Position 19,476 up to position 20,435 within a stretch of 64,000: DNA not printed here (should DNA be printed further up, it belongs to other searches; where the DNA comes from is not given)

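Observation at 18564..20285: ECF sigma/anti-sigma operon led by a secreted, highly charged ENPEKF-repeat protein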

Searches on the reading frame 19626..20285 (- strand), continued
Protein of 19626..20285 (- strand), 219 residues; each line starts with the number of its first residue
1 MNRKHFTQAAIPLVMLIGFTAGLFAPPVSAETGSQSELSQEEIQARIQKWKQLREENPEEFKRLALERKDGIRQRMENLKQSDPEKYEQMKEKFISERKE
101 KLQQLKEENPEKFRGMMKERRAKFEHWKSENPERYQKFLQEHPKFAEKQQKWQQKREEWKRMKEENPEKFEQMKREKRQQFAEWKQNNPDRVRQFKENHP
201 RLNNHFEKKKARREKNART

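Call 50: search_solved_structures(query=A5, max_evalue=10)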
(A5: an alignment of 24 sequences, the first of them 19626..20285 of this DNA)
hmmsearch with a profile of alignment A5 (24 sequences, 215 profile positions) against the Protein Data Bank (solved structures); distinct sequences matched with E-value up to 10: 18.
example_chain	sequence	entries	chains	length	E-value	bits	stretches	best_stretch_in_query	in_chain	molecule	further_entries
9qgl_3A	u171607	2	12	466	0.056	16.5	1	23-68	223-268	Phage tail sheath family protein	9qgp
1g1x_B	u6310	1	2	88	0.12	15.4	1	95-120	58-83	30S RIBOSOMAL PROTEIN S15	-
1fka_O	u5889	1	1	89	0.12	15.3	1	95-120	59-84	30S RIBOSOMAL PROTEIN S15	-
7ssp_E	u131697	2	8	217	0.38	13.8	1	75-104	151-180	5-demethoxyubiquinone hydroxylase, mitochondrial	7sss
9e6q_AO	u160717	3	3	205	0.42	13.6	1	37-105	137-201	Large ribosomal subunit protein uL18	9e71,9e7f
5wnq_O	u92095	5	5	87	0.45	13.5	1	95-119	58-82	30S ribosomal protein S15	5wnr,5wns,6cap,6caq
1ab3_A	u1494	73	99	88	0.47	13.4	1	95-119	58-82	RIBOSOMAL RNA BINDING PROTEIN S15 | 30S RIBOSOMAL PROTEIN S15 | RIBOSOMAL PROTEIN S15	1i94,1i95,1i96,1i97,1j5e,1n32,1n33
1kuq_A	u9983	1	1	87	0.48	13.4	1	95-119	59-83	30S RIBOSOMAL PROTEIN S15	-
10px_1o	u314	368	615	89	0.48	13.4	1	95-119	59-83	30S ribosomal protein S15 | PROTEIN (S15 RIBOSOMAL PROTEIN) | Ribosomal protein S15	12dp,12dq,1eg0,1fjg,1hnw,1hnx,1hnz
1dk1_A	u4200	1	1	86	0.59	13.1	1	95-119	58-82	30S RIBOSOMAL PROTEIN S15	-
7aoi_BE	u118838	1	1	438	0.84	12.6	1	67-100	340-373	mL71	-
6hiv_BE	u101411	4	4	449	0.86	12.6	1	67-100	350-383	mL71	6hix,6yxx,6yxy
7saz_A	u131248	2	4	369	0.86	12.6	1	5-71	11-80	GldM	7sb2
36lx_A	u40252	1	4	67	1.4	11.9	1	67-94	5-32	MB03-ds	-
9hu4_D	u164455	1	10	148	2.3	11.2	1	135-158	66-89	Major outer capsid protein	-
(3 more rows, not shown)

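Call 52: search_protein_families(library=pfam, alignment_id=A5, max_evalue=0.01)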
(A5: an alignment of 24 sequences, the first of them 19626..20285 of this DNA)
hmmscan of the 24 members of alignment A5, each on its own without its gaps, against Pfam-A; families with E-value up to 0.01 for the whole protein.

A. member 1, window:19626-20285:- (219 aa): 1 family
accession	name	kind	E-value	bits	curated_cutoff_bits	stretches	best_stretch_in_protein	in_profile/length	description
PF11333.13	DUF3135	-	0.00061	20.5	22.7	0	157-183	6-32/81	Protein of unknown function (DUF3135)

B. families by the number of members that match (of 24 scanned): 13 families
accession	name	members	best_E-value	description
PF11333.13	DUF3135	13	7.6e-05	Protein of unknown function (DUF3135)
PF09280.16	XPC-binding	4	0.00067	XPC-binding domain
PF01442.23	Apolipoprotein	2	1.2e-06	Apolipoprotein A1/A4/E domain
PF00312.27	Ribosomal_S15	2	0.00095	Ribosomal protein S15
PF05823.17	Gp-FAR-1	2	0.0016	Nematode fatty acid retinoid binding protein (Gp-FAR-1)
PF03925.18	SeqA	1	0.00017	SeqA protein C-terminal domain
PF09392.15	T3SS_needle_F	1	0.00033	Type III secretion needle MxiH, YscF, SsaG, EprI, PscF, EscF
PF04636.18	PA26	1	0.0008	PA26 p53-induced protein (sestrin)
PF07862.16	Nif11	1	0.0013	Nif11 domain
PF07464.16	ApoLp-III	1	0.0023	Apolipophorin-III precursor (apoLp-III)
PF18944.7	DUF5691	1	0.0026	Family of unknown function (DUF5691)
PF12925.12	APP_E2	1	0.0045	E2 domain of amyloid precursor protein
PF07729.17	FCD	1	0.0096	FCD domain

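Call 54: fold_search(model_id=the predicted structure, library=pdb)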
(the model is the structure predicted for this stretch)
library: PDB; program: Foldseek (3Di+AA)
matches with E <= 10: 38; with E <= 0.001: 0
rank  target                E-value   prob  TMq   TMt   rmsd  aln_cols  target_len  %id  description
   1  7xsd_2                1.8e+00  0.09  0.13  0.22  12.8        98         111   19  Cryo-EM structure of RuBisCO assembly intermediate RbcL8Raf18RbcX16 (released 2022-07-06)
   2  3hyb_A                2.0e+00  0.14  0.19  0.31  14.1       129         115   13  Crystal structure of RbcX from Anabaena, crystal form II (released 2010-01-19)
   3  2pei_D                2.6e+00  0.11  0.17  0.31  12.8       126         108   14  Crystal structure of selenomethionine-labeled RbcX (released 2007-07-10)
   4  5tpt_A                2.6e+00  0.07  0.17  0.18  18.8       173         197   17  The Crystal Structure of Amyloid Precursor-Like Protein 2 (APLP2) E2 Domain (released 2018-06-06)
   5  2peq_A                3.6e+00  0.10  0.18  0.33  12.6       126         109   14  Crystal structure of RbcX, crystal form II (released 2007-07-10)
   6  2pek_D                3.6e+00  0.09  0.19  0.32  12.8       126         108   13  Crystal structure of RbcX point mutant Q29A (released 2007-07-10)
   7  3rg6_E                4.1e+00  0.10  0.16  0.28  13.4        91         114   15  Crystal structure of a chaperone-bound assembly intermediate of form I Rubisco (released 2011-07-20)
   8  1fka_O                4.6e+00  0.16  0.21  0.44   6.3        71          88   22  STRUCTURE OF FUNCTIONALLY ACTIVATED SMALL RIBOSOMAL SUBUNIT AT 3.3 A RESOLUTION (released 2000-09-04)
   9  2wvw_I                4.6e+00  0.06  0.18  0.26  12.8       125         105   14  Cryo-EM structure of the RbcL-RbcX complex (released 2010-01-19)
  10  3rg6_D                5.5e+00  0.06  0.17  0.30  12.9       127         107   16  Crystal structure of a chaperone-bound assembly intermediate of form I Rubisco (released 2011-07-20)
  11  5mrc_OO               5.5e+00  0.06  0.19  0.18  15.9       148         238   18  Structure of the yeast mitochondrial ribosome - Class A (released 2017-02-15)
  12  8d8j_O                5.5e+00  0.04  0.17  0.17  16.0       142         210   18  Yeast mitochondrial small subunit assembly intermediate (State 1) (released 2022-12-21)
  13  6zqa_UF               5.5e+00  0.04  0.20  0.16  16.6       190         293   12  Cryo-EM structure of the 90S pre-ribosome from Saccharomyces cerevisiae, state A (Poly-Ala) (released 2020-09-23)
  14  4v47_BO               5.9e+00  0.15  0.19  0.42   6.4        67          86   21  Real space refined coordinates of the 30S and 50S subunits fitted into the low resolution cryo-EM map of the EF-G.GTP (released 2014-07-09)
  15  8p8v_N                5.9e+00  0.15  0.20  0.44   6.7        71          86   14  Mycoplasma pneumoniae di-ribosome in chloramphenicol-treated cells (leading 70S) (released 2024-11-20)
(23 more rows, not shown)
